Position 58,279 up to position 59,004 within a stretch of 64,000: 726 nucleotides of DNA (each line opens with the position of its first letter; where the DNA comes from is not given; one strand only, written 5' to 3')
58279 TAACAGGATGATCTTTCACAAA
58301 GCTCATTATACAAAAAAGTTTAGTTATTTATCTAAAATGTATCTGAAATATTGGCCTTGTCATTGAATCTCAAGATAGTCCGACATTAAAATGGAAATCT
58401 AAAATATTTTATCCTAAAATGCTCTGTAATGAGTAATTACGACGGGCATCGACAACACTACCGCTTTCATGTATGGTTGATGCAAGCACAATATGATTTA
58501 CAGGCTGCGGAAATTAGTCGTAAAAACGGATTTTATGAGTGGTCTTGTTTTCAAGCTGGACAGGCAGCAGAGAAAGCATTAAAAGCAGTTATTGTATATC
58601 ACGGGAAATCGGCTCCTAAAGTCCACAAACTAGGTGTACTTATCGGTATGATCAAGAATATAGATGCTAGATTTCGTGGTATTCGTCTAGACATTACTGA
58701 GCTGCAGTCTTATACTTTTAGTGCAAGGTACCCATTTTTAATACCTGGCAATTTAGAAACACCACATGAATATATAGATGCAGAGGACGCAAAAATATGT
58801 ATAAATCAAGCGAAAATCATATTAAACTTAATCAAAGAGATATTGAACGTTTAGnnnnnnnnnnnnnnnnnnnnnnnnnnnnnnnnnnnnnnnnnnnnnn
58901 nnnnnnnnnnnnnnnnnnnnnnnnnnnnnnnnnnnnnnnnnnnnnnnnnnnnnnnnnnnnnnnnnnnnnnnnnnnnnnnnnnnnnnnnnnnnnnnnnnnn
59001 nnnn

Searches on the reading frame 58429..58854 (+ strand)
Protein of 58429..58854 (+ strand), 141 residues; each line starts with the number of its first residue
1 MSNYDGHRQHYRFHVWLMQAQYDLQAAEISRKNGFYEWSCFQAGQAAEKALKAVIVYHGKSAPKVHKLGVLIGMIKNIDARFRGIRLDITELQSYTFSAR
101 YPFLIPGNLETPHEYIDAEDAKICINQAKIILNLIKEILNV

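Call 3: search_protein_families(library=pfam, proteins=[window:58429-58854:+], max_evalue=1)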
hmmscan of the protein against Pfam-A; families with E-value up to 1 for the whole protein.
window:58429-58854:+ (141 aa): 2 families
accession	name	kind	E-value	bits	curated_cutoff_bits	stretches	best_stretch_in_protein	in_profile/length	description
PF05168.19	HEPN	-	4.8e-27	94.9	22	1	15-137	3-116/117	HEPN domain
PF18728.6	HEPN_AbiV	-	0.037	14.6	27.1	0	24-58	17-51/155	AbiV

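Call 4: search_protein_families(library=ncbifam, proteins=[window:58429-58854:+], max_evalue=1)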
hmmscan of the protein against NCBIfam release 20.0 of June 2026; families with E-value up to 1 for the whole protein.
window:58429-58854:+ (141 aa): 0 families

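Call 5: search_protein_families(library=padloc, proteins=[window:58429-58854:+], max_evalue=1)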
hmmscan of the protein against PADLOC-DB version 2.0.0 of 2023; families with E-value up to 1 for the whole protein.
window:58429-58854:+ (141 aa): 0 families

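Call 6: find_homologous_proteins(query=window:58429-58854:+)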
Query window:58429-58854:+ (141 aa): 39 proteins with E <= 0.001 among 75 candidates.
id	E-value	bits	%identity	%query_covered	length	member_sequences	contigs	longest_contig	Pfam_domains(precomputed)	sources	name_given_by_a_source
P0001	5.2e-89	313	99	100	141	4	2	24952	PF05168.20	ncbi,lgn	-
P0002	2.0e-64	233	73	94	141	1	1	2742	PF05168.20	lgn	-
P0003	1.0e-62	228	75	94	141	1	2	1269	PF05168.20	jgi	jgi:HEPN domain-containing protein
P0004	1.8e-62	227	75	94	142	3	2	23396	PF05168.20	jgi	jgi:HEPN domain-containing protein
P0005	3.1e-62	226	71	99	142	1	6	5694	PF05168.20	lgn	-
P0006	4.0e-62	226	69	100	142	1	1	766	PF05168.20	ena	-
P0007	7.8e-61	222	71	93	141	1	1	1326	PF05168.20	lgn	-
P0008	1.4e-60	221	73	94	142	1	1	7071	PF05168.20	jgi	jgi:HEPN domain-containing protein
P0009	2.1e-60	220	73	94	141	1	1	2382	PF05168.20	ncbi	-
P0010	2.2e-60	220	73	93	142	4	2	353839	PF05168.20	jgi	jgi:HEPN domain-containing protein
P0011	2.9e-60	220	71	94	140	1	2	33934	PF05168.20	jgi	jgi:HEPN domain-containing protein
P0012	5.5e-60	219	68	94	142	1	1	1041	PF05168.20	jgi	jgi:HEPN domain-containing protein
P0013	5.9e-60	219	73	93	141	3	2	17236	PF05168.20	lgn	-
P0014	2.0e-59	217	70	93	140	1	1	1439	PF05168.20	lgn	-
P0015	2.3e-59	217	71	93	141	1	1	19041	PF05168.20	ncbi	-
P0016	3.4e-59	216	71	94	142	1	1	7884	PF05168.20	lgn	-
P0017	4.4e-59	216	73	93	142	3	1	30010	PF05168.20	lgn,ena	-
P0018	1.3e-58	215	70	94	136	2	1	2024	PF05168.20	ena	-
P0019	2.1e-58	214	70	93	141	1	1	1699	PF05168.20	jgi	jgi:HEPN domain-containing protein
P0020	2.3e-58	214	73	93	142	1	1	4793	PF05168.20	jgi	-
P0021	5.6e-58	212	70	94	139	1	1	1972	PF05168.20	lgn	-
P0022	5.9e-58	212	71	94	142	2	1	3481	PF05168.20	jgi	jgi:HEPN domain-containing protein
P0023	7.8e-58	212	68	92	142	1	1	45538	PF05168.20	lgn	-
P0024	2.9e-57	210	69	99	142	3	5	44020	PF05168.20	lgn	-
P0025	4.3e-57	210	69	92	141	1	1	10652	PF05168.20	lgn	-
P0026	5.7e-57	209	67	99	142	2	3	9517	PF05168.20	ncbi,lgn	-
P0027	1.2e-56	208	70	94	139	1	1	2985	PF05168.20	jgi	jgi:HEPN domain-containing protein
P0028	1.2e-56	208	69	93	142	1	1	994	PF05168.20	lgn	-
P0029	4.1e-56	206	72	92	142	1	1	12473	PF05168.20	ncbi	-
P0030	6.2e-55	203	67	92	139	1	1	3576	PF05168.20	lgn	-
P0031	3.2e-54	200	68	91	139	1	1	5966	PF05168.20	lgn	-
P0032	8.5e-54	199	67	84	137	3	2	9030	PF05168.20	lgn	-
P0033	8.7e-54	199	68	94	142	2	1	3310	PF05168.20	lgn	-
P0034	3.8e-53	197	67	92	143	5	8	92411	PF05168.20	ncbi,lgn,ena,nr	ncbi:MAG: HEPN domain-containing protein [Candidatus Dojkabacteria bacterium]|nr:HEPN domain-contain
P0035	3.9e-53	197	66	94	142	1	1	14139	PF05168.20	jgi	jgi:HEPN domain-containing protein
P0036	4.5e-53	197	68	89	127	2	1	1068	PF05168.20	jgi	jgi:HEPN domain-containing protein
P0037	1.2e-38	150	58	89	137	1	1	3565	PF05168.20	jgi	jgi:HEPN domain-containing protein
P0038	7.3e-35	138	50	90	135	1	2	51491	PF05168.20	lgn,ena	-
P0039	5.5e-14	70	38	89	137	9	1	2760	PF05168.20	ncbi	-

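Call 7: search_solved_structures(query=window:58429-58851:+, max_evalue=1, show_alignments=3)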
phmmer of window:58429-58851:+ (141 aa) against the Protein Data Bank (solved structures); distinct sequences matched with E-value up to 1: 4.
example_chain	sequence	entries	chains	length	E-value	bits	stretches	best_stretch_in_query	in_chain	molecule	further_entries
1wol_A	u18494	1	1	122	1.1e-11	48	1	12-136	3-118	122aa long conserved hypothetical protein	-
1o3u_A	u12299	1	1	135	1e-09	41.5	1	10-139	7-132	conserved hypothetical protein TM0613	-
1ufb_A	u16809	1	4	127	7.3e-09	38.8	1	13-134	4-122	TT1696 protein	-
3o10_A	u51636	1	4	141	8.4e-05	25.6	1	15-121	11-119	Sacsin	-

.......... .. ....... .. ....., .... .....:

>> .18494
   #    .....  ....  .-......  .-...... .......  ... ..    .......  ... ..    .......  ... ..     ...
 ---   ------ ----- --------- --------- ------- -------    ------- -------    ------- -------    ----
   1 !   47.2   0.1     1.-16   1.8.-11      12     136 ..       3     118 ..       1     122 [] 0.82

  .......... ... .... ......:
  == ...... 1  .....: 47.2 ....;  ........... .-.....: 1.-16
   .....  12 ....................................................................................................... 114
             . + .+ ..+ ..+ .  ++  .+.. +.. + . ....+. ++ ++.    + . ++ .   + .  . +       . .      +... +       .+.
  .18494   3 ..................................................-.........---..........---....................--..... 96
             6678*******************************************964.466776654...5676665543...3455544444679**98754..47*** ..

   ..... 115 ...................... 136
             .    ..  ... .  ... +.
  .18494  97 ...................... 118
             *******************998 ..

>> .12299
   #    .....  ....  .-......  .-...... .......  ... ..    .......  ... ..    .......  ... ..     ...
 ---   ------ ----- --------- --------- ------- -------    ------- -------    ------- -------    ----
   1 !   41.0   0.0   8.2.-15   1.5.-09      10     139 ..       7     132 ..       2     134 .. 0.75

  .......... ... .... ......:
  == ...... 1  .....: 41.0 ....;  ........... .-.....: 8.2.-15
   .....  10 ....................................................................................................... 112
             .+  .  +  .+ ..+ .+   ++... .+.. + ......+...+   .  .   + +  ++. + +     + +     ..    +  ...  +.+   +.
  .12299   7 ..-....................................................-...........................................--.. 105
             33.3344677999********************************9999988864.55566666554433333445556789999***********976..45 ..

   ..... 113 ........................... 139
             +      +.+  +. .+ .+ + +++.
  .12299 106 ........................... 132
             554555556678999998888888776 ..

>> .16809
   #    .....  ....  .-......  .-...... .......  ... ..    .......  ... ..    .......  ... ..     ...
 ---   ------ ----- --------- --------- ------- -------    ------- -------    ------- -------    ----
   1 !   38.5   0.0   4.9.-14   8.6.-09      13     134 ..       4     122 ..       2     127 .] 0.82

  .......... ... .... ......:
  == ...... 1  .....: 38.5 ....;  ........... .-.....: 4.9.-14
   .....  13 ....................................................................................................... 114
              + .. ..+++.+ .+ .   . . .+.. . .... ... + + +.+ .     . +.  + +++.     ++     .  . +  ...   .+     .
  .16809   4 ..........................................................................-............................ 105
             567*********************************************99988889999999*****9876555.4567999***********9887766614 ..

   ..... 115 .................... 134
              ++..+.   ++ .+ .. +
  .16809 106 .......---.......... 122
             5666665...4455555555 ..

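Call 9: find_encoding_contigs(protein=P0001, flank=6000, max_places=4)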
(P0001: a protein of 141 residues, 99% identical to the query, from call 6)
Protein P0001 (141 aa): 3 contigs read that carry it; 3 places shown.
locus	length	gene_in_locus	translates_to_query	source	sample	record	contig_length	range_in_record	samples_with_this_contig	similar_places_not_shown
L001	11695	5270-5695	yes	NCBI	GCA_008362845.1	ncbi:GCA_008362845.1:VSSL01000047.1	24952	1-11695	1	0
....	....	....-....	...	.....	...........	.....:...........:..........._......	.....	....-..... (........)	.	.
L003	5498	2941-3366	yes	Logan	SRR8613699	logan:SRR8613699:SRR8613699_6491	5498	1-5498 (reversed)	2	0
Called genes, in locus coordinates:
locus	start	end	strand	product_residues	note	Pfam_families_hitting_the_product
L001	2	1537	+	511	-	?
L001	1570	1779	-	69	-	-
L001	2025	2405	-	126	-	PF01219:DAGK_prokar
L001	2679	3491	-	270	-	PF01594:AI-2E_transport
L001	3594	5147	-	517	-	PF01541:GIY-YIG, PF27096:UvrC_M, PF02151:UVR (weak), PF08459:UvrC_RNaseH_dom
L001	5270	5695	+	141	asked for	PF05168:HEPN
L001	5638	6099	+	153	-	PF01909:NTP_transf_2, PF18765:Polbeta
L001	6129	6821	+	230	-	PF13462:Thioredoxin_4, PF01323:DSBA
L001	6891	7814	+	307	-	PF00106:adh_short, PF01073:3Beta_HSD, PF01370:Epimerase, PF02719:Polysacc_synt_2, PF04321:RmlD_sub_bind, PF05368:NmrA (weak), PF13460:NAD_binding_10, PF16363:GDP_Man_Dehyd, +1 more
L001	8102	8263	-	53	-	-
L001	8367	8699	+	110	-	-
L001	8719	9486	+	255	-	PF00005:ABC_tran, PF13304:AAA_21 (faint)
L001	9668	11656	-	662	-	PF13506:Glyco_transf_21 (faint), PF00535:Glycos_transf_2, PF10111:Glyco_tranf_2_2, PF13641:Glyco_tranf_2_3, PF13712:Glyco_tranf_2_5 (faint), PF13632:Glyco_trans_2_3 (weak)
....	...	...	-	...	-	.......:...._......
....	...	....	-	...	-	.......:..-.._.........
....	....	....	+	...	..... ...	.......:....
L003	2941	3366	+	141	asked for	PF05168:HEPN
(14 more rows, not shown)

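Call 10: find_encoding_contigs(protein=P0010, flank=6000, max_places=3)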
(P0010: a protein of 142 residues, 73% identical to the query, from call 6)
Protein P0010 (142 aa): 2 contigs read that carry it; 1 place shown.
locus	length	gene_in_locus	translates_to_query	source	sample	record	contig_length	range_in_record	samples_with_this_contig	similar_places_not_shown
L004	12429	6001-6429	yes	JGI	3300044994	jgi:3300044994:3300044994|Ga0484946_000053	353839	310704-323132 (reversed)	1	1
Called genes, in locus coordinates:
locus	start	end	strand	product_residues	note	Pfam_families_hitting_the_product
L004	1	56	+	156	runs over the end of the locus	PF00829:Ribosomal_L21p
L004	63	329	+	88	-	PF01016:Ribosomal_L27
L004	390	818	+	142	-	PF01741:MscL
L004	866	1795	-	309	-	-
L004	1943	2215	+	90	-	-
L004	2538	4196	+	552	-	PF00005:ABC_tran, PF02463:SMC_N (weak), PF13555:AAA_29 (faint), PF03266:NTPase_1 (faint), PF05729:NACHT (faint), PF13304:AAA_21 (faint), PF13401:AAA_22 (faint), PF00005:ABC_tran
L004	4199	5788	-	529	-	PF01541:GIY-YIG, PF27096:UvrC_M, PF02151:UVR, PF08459:UvrC_RNaseH_dom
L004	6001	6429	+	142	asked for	PF05168:HEPN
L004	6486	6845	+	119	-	PF01909:NTP_transf_2 (weak), PF18765:Polbeta (weak)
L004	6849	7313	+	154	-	PF00578:AhpC-TSA, PF08534:Redoxin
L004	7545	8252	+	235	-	PF13462:Thioredoxin_4, PF01323:DSBA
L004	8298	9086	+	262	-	PF01061:ABC2_membrane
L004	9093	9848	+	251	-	PF00005:ABC_tran, PF13304:AAA_21 (faint)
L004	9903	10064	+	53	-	-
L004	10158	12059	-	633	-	PF00535:Glycos_transf_2, PF10111:Glyco_tranf_2_2 (faint), PF13641:Glyco_tranf_2_3, PF00535:Glycos_transf_2, PF13712:Glyco_tranf_2_5 (weak)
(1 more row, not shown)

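Call 11: find_encoding_contigs(protein=P0034, flank=6000, max_places=4)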
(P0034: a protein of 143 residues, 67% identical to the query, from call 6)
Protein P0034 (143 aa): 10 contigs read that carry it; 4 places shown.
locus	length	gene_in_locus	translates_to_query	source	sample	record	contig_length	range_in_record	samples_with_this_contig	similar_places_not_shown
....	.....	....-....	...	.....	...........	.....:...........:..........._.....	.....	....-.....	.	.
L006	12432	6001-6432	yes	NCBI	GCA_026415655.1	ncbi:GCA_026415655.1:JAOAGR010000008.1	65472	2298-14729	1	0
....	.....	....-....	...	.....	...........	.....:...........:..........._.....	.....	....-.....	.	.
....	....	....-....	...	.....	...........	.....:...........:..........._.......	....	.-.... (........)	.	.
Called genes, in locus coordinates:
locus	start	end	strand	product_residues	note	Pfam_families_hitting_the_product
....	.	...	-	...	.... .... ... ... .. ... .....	-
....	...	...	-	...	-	-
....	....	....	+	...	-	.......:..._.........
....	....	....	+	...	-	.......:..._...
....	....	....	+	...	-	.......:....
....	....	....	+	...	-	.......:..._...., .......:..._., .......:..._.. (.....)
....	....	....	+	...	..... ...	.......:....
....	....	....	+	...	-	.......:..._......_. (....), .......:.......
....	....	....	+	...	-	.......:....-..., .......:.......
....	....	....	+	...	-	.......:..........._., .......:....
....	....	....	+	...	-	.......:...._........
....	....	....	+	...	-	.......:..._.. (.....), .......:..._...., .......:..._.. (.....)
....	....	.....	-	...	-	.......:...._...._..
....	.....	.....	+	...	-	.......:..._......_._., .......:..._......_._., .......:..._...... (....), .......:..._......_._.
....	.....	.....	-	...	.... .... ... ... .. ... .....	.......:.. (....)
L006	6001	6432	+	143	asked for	PF05168:HEPN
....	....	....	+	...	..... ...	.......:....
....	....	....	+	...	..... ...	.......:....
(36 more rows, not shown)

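Call 14: find_related_loci(query=A1, collection=genome_contigs, flank=6000)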
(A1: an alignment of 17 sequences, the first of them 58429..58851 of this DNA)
Query A1 (141 aa) in genome_contigs; peptide patterns used: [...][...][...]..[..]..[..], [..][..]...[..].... (x = any residue, [..] = any of these).
134 stretches matched a pattern; 106 encode a relative of the query (tblastn E <= 1e-3); the best 80 are kept; 80 distinct loci.
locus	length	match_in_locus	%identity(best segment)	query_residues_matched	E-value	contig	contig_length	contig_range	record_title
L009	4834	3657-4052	74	10-141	8e-68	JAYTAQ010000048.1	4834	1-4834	MAG: bacterium isolate GFS_13950 GFS_13950_47, whole genome shotgun sequence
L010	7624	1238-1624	72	11-139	1e-61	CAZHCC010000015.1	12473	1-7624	MAG TPA_asm: uncultured Candidatus Saccharibacteria bacterium isolate binchicken_co186_26 genome assembly, contig: NODE_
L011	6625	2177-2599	65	1-140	6e-61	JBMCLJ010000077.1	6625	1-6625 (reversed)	MAG: Candidatus Dojkabacteria bacterium isolate D1M03_32 NODE_6666_length_6625_cov_5.819939, whole genome shotgun sequen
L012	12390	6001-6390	67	11-140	1e-58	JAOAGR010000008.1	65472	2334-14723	MAG: Candidatus Dojkabacteria bacterium isolate SKW36 k141_1170192, whole genome shotgun sequence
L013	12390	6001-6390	66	11-140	2e-58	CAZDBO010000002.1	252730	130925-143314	MAG TPA_asm: uncultured Candidatus Saccharibacteria bacterium isolate binchicken_co30_8 genome assembly, contig: NODE_44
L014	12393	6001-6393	71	11-141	1e-57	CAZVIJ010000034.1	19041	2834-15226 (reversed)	MAG TPA_asm: uncultured Candidatus Saccharibacteria bacterium isolate SRP257259_co1_129 genome assembly, contig: NODE_34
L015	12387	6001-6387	50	11-139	2e-44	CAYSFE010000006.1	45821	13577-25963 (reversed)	MAG TPA_asm: uncultured Candidatus Saccharibacteria bacterium isolate SRP342105_co1_262 genome assembly, contig: NODE_97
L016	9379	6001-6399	46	7-139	6e-43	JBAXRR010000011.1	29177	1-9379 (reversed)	MAG: bacterium isolate ELA588 MAG588_11, whole genome shotgun sequence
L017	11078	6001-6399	47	7-139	6e-43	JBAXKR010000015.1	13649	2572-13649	MAG: bacterium isolate ELA406 MAG406_15, whole genome shotgun sequence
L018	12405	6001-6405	50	7-141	3e-42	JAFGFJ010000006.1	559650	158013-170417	MAG: Candidatus Dojkabacteria bacterium isolate Zod_Metabat.1309 k87_7064062, whole genome shotgun sequence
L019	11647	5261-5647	49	12-140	5e-42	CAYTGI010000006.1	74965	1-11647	MAG TPA_asm: uncultured Candidatus Saccharibacteria bacterium isolate SRP141376_co3_398 genome assembly, contig: NODE_75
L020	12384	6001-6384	49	12-139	6e-41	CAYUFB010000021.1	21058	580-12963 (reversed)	MAG TPA_asm: uncultured Candidatus Saccharibacteria bacterium isolate SRP167436_co1_363 genome assembly, contig: NODE_38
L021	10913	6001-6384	49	12-139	4e-41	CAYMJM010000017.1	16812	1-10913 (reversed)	MAG TPA_asm: uncultured Candidatus Saccharibacteria bacterium isolate binchicken_co173_429 genome assembly, contig: NODE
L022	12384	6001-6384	48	12-139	1e-40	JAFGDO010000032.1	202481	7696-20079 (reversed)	MAG: Candidatus Dojkabacteria bacterium isolate Zod_Metabat.1179 k87_14140753, whole genome shotgun sequence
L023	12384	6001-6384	45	12-139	4e-40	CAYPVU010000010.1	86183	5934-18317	MAG TPA_asm: uncultured Candidatus Saccharibacteria bacterium isolate binchicken_co23_219 genome assembly, contig: k141_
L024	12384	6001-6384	47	12-139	6e-40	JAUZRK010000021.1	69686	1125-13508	MAG: Candidatus Dojkabacteria bacterium isolate GS19_ROV17_BS05-AMOR20_M0215 AMOR20_M0215_contig21, whole genome shotgun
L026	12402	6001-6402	46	6-140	1e-39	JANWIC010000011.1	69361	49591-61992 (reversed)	MAG: Patescibacteria group bacterium isolate CRAIB_MAG31 c_000000032629, whole genome shotgun sequence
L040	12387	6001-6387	47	12-140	3e-36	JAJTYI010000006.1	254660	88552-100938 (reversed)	MAG: bacterium isolate DTUPAT2 6-Genome5, whole genome shotgun sequence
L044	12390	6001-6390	43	12-140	1e-34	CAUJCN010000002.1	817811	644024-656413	MAG: Patescibacteria group bacterium isolate KLAP211 genome assembly, contig: KLAP211_272759, whole genome shotgun seque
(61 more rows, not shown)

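Call 29: search_solved_structures(query=A1, max_evalue=10, show_alignments=0)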
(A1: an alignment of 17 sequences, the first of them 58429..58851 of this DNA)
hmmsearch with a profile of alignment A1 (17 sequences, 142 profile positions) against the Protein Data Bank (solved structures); distinct sequences matched with E-value up to 10: 14.
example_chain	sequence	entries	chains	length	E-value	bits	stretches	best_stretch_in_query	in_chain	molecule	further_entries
1o3u_A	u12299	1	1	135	7e-23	84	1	12-141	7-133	conserved hypothetical protein TM0613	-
1wol_A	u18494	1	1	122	1.6e-22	82.8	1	12-140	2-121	122aa long conserved hypothetical protein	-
1ufb_A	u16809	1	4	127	1.4e-21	79.8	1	13-139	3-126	TT1696 protein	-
3o10_A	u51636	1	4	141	1.2e-11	47.6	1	11-140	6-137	Sacsin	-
9yz4_A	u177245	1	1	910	0.19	14.5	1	42-96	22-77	Transferrin-binding protein A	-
9clm_A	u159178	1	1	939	0.36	13.6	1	42-96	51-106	Transferrin Binding Protein A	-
3v8x_A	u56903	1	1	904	0.45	13.3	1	35-96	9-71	Transferrin-binding protein 1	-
3v89_A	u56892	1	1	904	0.45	13.3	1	35-96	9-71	Transferrin-binding protein A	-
2hsb_A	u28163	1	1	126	0.69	12.7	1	18-68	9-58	Hypothetical UPF0332 protein AF0298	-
4nqf_A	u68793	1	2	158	0.78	12.5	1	26-87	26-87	Nucleotidyltransferase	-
9dc4_A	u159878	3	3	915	0.86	12.4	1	42-96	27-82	Transferrin-binding protein A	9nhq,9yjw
9clt_A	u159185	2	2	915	0.86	12.4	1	42-96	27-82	Transferrin-binding protein A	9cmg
9w3a_A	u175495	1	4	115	1.1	12.1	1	27-60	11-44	PfiT protein 1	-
9cdq_A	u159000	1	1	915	1.2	11.9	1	42-96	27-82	Transferrin-binding protein A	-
